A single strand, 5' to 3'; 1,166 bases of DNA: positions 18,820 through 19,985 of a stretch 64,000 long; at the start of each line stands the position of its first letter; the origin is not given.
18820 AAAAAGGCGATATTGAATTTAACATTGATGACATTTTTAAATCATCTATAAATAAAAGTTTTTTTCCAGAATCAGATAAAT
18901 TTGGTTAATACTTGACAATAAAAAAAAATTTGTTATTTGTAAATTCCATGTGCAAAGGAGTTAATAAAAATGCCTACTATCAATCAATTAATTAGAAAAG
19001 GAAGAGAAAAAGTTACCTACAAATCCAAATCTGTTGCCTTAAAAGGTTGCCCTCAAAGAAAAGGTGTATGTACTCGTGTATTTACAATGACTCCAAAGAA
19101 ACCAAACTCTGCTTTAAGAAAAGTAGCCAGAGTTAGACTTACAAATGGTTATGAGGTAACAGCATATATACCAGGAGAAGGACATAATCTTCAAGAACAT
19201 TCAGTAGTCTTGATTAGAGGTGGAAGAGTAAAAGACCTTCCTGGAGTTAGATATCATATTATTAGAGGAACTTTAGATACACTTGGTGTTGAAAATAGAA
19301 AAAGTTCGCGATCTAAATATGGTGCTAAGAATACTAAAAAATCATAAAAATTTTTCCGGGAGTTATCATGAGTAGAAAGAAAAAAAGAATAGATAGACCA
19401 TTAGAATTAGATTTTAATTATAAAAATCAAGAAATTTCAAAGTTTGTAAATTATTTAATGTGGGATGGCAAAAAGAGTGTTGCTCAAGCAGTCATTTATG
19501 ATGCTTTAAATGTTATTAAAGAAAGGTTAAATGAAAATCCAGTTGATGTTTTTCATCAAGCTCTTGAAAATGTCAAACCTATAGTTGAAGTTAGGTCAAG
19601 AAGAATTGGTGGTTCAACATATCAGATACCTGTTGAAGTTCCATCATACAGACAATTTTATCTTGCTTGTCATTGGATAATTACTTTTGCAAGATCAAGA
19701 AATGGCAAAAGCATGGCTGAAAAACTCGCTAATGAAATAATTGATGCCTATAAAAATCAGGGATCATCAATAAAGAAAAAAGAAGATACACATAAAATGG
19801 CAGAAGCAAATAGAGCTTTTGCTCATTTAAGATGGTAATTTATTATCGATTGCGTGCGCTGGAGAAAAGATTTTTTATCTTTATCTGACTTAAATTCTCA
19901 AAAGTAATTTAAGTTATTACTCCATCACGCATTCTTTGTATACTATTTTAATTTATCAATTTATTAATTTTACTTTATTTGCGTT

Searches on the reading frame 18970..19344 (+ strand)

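Call 84: search_protein_families(library=ncbifam, proteins=[window:18970-19344:+], max_evalue=1e-20)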
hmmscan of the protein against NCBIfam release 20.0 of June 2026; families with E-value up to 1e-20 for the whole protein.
window:18970-19344:+ (125 aa): 1 family
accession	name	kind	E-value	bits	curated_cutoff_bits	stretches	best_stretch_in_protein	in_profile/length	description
TIGR00981.1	rpsL_bact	equivalog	9e-69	229.1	112.95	1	1-123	1-123/124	30S ribosomal protein S12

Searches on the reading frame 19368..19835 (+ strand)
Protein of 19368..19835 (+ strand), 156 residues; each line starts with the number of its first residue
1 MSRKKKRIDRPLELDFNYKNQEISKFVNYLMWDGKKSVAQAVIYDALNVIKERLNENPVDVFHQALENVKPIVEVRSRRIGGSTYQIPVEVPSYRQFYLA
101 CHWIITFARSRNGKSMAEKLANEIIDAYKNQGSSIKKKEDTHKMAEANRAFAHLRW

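Call 10: find_related_loci(query=window:19368-19835:+, collection=genome_contigs, flank=3000)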
Query window:19368-19835:+ (156 aa) in genome_contigs; peptide patterns used: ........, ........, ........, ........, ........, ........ (x = any residue, [..] = any of these).
600 stretches matched a pattern (row limit reached: there are more); 594 encode a relative of the query (tblastn E <= 1e-3); the best 80 are kept; 80 distinct loci.
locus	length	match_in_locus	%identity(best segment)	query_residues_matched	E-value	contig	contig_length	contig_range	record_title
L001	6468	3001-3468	95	1-156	6e-103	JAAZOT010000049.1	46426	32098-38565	MAG: Spirochaetales bacterium isolate AS27yjCOA_89 67258_AS27, whole genome shotgun sequence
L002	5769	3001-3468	55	1-156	2e-61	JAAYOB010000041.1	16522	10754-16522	MAG: Candidatus Stramentimicrobium fermentans isolate AS21ysBPME_310 225789_AS21, whole genome shotgun sequence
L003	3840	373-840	58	1-156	5e-61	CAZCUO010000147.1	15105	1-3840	MAG TPA_asm: uncultured bacterium isolate binchicken_co25_128 genome assembly, contig: k141_183513, whole genome shotgun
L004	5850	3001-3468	54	1-156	1e-59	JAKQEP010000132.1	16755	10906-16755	MAG: Candidatus Atribacteria bacterium isolate USDE_maxbin.108 k141_1441898, whole genome shotgun sequence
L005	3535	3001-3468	55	1-156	1e-59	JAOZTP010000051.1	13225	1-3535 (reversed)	MAG: Desulfobacterales bacterium isolate GMC8_bin_28 GMC8_3992_length_13225_cov_10.771602, whole genome shotgun sequence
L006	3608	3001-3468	54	1-156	1e-58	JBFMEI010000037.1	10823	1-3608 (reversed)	MAG: Thermodesulfobacteriota bacterium isolate MAG241 MAG241_37, whole genome shotgun sequence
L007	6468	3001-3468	56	1-156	9e-59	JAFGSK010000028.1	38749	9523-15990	MAG: candidate division WOR-3 bacterium isolate Zod_Metabat.887 k87_3230494, whole genome shotgun sequence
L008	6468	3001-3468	54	1-156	6e-59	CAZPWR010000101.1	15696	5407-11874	MAG TPA_asm: uncultured Anaerolineae bacterium isolate binchicken_co25_129 genome assembly, contig: k141_23531, whole ge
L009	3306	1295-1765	60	1-156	2e-58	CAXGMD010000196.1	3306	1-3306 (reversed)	MAG TPA_asm: uncultured bacterium isolate ERR594288_concoct_130 genome assembly, contig: ERZ6778509.25666, whole genome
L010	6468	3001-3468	53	1-156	1e-58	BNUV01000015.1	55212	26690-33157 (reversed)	Spirochaetia bacterium MS499-28 DNA, sequence015, whole genome shotgun sequence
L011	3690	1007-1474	56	1-156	4e-58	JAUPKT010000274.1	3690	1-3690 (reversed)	MAG: Thermodesulfobacteriota bacterium isolate erpe_2018_pw_0hr_WHONDRS-PP48-000085_B_bin.56 scaffold_961542, whole geno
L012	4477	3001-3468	53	1-156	3e-58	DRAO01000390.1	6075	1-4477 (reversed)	MAG TPA_asm: Chloroflexota bacterium isolate HyVt-206 Ga0116200_10004735, whole genome shotgun sequence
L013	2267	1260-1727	54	1-156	6e-59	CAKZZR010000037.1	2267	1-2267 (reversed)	MAG TPA_asm: uncultured Treponema sp. isolate ERR1278105_bin.36_CONCOCT_v1.1_MAG genome assembly, contig: ERZ842401.6541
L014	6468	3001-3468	54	1-156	2e-58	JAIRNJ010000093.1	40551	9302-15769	MAG: Treponema sp. isolate Cd354_bin24 k119_414600, whole genome shotgun sequence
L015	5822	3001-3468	54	1-156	5e-58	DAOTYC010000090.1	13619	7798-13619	MAG TPA_asm: Anaerolineae bacterium isolate H23_304 k115_284634, whole genome shotgun sequence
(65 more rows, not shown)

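Call 13: find_homologous_proteins(query=window:19368-19835:+, max_evalue=1e-40)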
Query window:19368-19835:+ (156 aa): 6772 proteins with E <= 1e-40 among 8000 candidates; the best 120 are listed.
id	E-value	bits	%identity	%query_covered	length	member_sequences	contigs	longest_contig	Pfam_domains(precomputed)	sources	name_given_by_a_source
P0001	9.3e-99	345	100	100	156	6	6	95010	PF00177.28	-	-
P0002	3.1e-88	311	88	100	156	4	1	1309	PF00177.28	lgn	-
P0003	1.1e-87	310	88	100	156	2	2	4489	PF00177.28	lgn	-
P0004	1.9e-86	305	85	100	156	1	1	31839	PF00177.28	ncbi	-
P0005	2.1e-80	286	80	100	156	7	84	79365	PF00177.28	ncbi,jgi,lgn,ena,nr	ncbi:MAG: 30S ribosomal protein S7 [Spirochaetes bacterium]|nr:30S ribosomal protein S7 [Spirochaeto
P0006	1.0e-69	251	69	100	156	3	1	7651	PF00177.28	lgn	-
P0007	2.1e-69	250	72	100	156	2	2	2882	PF00177.28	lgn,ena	-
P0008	1.6e-68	247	68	100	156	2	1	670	PF00177.28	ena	-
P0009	4.0e-67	243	69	100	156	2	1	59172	PF00177.28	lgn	-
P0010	4.0e-67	243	56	77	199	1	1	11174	PF00177.28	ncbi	-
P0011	4.0e-57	210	59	100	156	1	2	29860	PF00177.28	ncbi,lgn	-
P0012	1.0e-55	206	62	100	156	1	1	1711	PF00177.28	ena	-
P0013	1.3e-55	205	60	100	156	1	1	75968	PF00177.28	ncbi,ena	-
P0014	1.7e-55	205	58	100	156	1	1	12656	PF00177.28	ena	-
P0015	2.0e-55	205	60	100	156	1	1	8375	PF00177.28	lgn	-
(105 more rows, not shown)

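Call 14: find_encoding_contigs(protein=P0005, flank=2500, max_places=10)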
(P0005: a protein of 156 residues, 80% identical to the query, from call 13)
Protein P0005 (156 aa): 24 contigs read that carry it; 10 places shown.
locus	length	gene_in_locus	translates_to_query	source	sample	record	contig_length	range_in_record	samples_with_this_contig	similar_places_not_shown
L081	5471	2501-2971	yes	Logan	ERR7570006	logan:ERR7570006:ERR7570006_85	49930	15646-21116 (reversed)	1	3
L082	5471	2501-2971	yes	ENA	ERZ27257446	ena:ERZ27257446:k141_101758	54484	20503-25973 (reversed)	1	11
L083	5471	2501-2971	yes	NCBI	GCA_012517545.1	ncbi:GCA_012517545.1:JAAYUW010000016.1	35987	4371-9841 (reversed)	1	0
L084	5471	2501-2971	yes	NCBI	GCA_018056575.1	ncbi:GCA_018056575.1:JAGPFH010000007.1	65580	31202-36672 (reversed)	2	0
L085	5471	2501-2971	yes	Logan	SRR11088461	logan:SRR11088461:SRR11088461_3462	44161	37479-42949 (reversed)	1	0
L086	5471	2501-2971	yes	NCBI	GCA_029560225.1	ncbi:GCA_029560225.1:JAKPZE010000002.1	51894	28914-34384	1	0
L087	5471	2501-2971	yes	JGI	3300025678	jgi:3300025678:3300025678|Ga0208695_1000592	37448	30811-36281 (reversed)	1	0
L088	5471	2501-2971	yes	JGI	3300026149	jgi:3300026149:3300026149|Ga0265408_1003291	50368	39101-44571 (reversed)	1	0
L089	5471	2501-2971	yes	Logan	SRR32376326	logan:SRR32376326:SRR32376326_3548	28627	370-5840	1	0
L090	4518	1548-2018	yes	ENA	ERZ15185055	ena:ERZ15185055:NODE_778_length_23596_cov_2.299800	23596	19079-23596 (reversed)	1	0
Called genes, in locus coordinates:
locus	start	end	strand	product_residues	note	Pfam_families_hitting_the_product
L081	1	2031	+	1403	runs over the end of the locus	PF04997:RNA_pol_Rpb1_1, PF00623:RNA_pol_Rpb1_2, PF04983:RNA_pol_Rpb1_3, PF05000:RNA_pol_Rpb1_4, PF04998:RNA_pol_Rpb1_5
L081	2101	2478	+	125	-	PF00164:Ribosom_S12_S23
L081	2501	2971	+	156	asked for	PF00177:Ribosomal_S7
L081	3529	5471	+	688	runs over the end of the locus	PF00009:GTP_EFTU, PF03144:GTP_EFTU_D2, PF22042:EF-G_D2, PF14492:EFG_III, PF16658:RF3_C (weak), PF03764:EFG_IV, PF00679:EFG_C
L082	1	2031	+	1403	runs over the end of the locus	PF04997:RNA_pol_Rpb1_1, PF00623:RNA_pol_Rpb1_2, PF04983:RNA_pol_Rpb1_3, PF05000:RNA_pol_Rpb1_4, PF04998:RNA_pol_Rpb1_5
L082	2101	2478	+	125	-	PF00164:Ribosom_S12_S23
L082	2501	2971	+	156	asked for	PF00177:Ribosomal_S7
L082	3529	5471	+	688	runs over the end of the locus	PF00009:GTP_EFTU, PF03144:GTP_EFTU_D2, PF22042:EF-G_D2, PF14492:EFG_III, PF16658:RF3_C (weak), PF03764:EFG_IV, PF00679:EFG_C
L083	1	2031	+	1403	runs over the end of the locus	PF04997:RNA_pol_Rpb1_1, PF00623:RNA_pol_Rpb1_2, PF04983:RNA_pol_Rpb1_3, PF05000:RNA_pol_Rpb1_4, PF04998:RNA_pol_Rpb1_5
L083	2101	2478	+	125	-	PF00164:Ribosom_S12_S23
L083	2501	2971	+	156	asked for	PF00177:Ribosomal_S7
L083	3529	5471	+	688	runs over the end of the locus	PF00009:GTP_EFTU, PF03144:GTP_EFTU_D2, PF22042:EF-G_D2, PF14492:EFG_III, PF16658:RF3_C (weak), PF03764:EFG_IV, PF00679:EFG_C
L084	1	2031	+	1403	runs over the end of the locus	PF04997:RNA_pol_Rpb1_1, PF00623:RNA_pol_Rpb1_2, PF04983:RNA_pol_Rpb1_3, PF05000:RNA_pol_Rpb1_4, PF04998:RNA_pol_Rpb1_5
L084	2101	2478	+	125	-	PF00164:Ribosom_S12_S23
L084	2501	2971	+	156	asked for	PF00177:Ribosomal_S7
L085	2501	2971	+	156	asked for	PF00177:Ribosomal_S7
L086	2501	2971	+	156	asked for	PF00177:Ribosomal_S7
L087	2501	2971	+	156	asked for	PF00177:Ribosomal_S7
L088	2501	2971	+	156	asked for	PF00177:Ribosomal_S7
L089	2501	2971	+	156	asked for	PF00177:Ribosomal_S7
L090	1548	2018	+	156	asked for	PF00177:Ribosomal_S7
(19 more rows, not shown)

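Call 15: find_encoding_contigs(protein=P0004, flank=2500, max_places=4)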
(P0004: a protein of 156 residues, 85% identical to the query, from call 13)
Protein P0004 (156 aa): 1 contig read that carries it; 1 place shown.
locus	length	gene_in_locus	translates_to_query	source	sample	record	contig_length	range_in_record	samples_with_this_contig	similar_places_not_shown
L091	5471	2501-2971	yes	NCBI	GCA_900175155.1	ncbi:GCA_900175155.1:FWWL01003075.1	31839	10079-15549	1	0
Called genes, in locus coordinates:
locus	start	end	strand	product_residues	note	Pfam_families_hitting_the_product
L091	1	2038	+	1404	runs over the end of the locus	PF04997:RNA_pol_Rpb1_1, PF00623:RNA_pol_Rpb1_2, PF04983:RNA_pol_Rpb1_3, PF05000:RNA_pol_Rpb1_4, PF04998:RNA_pol_Rpb1_5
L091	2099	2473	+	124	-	PF00164:Ribosom_S12_S23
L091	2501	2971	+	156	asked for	PF00177:Ribosomal_S7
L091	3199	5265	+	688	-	PF00009:GTP_EFTU, PF03144:GTP_EFTU_D2, PF22042:EF-G_D2, PF14492:EFG_III, PF16658:RF3_C (weak), PF03764:EFG_IV, PF00679:EFG_C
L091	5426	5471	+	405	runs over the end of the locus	PF00009:GTP_EFTU, PF01926:MMR_HSR1 (faint), PF03144:GTP_EFTU_D2, PF03143:GTP_EFTU_D3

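Call 16: find_encoding_contigs(protein=P0003, flank=2500, max_places=4)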
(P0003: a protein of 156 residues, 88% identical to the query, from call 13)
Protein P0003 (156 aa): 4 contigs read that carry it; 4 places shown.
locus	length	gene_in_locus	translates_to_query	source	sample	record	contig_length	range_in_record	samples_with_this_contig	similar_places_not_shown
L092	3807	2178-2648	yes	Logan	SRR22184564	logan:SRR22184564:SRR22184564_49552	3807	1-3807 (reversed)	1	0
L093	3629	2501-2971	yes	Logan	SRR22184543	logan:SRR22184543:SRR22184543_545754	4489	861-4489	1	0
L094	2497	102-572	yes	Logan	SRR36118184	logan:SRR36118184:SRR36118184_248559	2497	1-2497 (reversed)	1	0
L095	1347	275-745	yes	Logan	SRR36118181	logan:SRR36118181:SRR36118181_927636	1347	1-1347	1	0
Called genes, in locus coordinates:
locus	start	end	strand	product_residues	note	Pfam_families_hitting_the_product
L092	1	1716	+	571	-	?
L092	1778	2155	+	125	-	PF00164:Ribosom_S12_S23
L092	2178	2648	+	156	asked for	PF00177:Ribosomal_S7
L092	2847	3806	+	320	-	?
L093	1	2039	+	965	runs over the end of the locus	?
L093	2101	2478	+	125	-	PF00164:Ribosom_S12_S23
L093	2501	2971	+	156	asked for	PF00177:Ribosomal_S7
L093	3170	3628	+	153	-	?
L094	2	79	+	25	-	?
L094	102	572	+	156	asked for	PF00177:Ribosomal_S7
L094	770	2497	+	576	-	?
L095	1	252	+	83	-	?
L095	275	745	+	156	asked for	PF00177:Ribosomal_S7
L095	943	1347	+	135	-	?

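Call 17: find_encoding_contigs(protein=P0009, flank=2500, max_places=4)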
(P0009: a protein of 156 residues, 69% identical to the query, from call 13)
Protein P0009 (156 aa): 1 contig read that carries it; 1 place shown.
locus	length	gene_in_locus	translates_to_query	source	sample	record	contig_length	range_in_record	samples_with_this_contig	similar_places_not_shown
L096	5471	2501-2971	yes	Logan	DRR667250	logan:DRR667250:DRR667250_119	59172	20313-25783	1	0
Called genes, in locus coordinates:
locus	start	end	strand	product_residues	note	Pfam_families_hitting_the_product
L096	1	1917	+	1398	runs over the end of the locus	PF04997:RNA_pol_Rpb1_1, PF00623:RNA_pol_Rpb1_2, PF04983:RNA_pol_Rpb1_3, PF05000:RNA_pol_Rpb1_4, PF04998:RNA_pol_Rpb1_5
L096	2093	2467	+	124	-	PF00164:Ribosom_S12_S23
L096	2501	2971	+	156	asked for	PF00177:Ribosomal_S7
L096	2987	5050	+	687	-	PF00009:GTP_EFTU, PF03144:GTP_EFTU_D2, PF22042:EF-G_D2, PF14492:EFG_III, PF16658:RF3_C, PF03764:EFG_IV, PF00679:EFG_C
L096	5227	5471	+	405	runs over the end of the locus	PF00009:GTP_EFTU, PF01926:MMR_HSR1 (weak), PF03144:GTP_EFTU_D2, PF03143:GTP_EFTU_D3, PF22594:GTP-eEF1A_C (faint)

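Call 21: find_encoding_contigs(protein=P0006, flank=2500, max_places=4)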
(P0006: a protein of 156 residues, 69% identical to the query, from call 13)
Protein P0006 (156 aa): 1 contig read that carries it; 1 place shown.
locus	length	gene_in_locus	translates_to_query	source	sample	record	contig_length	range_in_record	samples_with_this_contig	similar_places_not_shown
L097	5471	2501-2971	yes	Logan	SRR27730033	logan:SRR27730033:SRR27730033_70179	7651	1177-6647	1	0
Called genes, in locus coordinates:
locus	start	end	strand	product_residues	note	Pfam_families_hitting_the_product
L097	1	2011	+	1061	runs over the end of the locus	?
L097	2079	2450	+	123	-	PF00164:Ribosom_S12_S23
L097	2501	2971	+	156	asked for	PF00177:Ribosomal_S7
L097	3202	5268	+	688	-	PF00009:GTP_EFTU, PF03144:GTP_EFTU_D2, PF22042:EF-G_D2, PF14492:EFG_III, PF16658:RF3_C (weak), PF03764:EFG_IV, PF00679:EFG_C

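Call 22: find_encoding_contigs(protein=P0007, flank=2500, max_places=4)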
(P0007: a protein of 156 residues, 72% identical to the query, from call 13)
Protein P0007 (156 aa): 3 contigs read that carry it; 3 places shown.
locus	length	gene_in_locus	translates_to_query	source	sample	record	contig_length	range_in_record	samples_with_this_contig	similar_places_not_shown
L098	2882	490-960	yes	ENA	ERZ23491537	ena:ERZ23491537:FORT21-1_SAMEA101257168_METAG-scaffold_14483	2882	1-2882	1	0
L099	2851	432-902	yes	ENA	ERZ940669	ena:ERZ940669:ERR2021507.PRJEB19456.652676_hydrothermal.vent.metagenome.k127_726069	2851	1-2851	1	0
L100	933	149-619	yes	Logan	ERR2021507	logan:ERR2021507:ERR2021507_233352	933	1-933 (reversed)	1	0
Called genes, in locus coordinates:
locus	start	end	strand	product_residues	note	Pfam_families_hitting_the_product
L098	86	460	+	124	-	PF00164:Ribosom_S12_S23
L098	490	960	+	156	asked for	PF00177:Ribosomal_S7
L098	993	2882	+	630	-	?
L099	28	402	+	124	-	PF00164:Ribosom_S12_S23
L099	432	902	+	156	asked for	PF00177:Ribosomal_S7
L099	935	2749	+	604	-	PF00009:GTP_EFTU, PF22042:EF-G_D2, PF03144:GTP_EFTU_D2, PF14492:EFG_III, PF16658:RF3_C, PF03764:EFG_IV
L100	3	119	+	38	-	?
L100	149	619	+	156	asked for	PF00177:Ribosomal_S7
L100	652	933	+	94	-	?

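Call 23: find_encoding_contigs(protein=P0002, flank=2500, max_places=4)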
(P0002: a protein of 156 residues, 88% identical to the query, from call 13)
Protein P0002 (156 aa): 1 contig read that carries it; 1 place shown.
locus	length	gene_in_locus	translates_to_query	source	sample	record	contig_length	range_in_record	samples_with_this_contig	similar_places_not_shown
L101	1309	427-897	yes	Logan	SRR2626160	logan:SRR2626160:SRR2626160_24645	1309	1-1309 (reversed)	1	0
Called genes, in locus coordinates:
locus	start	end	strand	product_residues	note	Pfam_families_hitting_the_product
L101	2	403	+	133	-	?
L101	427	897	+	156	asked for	PF00177:Ribosomal_S7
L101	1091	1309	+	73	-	?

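Call 24: find_encoding_contigs(protein=P0008, flank=2500, max_places=4)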
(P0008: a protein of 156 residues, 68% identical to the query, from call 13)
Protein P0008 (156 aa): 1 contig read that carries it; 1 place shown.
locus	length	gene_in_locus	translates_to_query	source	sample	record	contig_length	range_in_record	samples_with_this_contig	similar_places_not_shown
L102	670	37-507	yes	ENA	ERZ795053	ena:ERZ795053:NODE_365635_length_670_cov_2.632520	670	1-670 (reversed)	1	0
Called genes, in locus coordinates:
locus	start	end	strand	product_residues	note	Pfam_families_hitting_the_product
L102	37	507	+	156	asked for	PF00177:Ribosomal_S7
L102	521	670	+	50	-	?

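Call 84: search_protein_families(library=ncbifam, proteins=[window:19368-19835:+], max_evalue=1e-20)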
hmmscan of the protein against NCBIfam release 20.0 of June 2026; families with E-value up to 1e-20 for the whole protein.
window:19368-19835:+ (156 aa): 1 family
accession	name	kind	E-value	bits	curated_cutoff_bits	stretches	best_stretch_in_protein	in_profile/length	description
TIGR01029.1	rpsG_bact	equivalog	4.6e-63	211.8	135.85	1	3-156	1-154/154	30S ribosomal protein S7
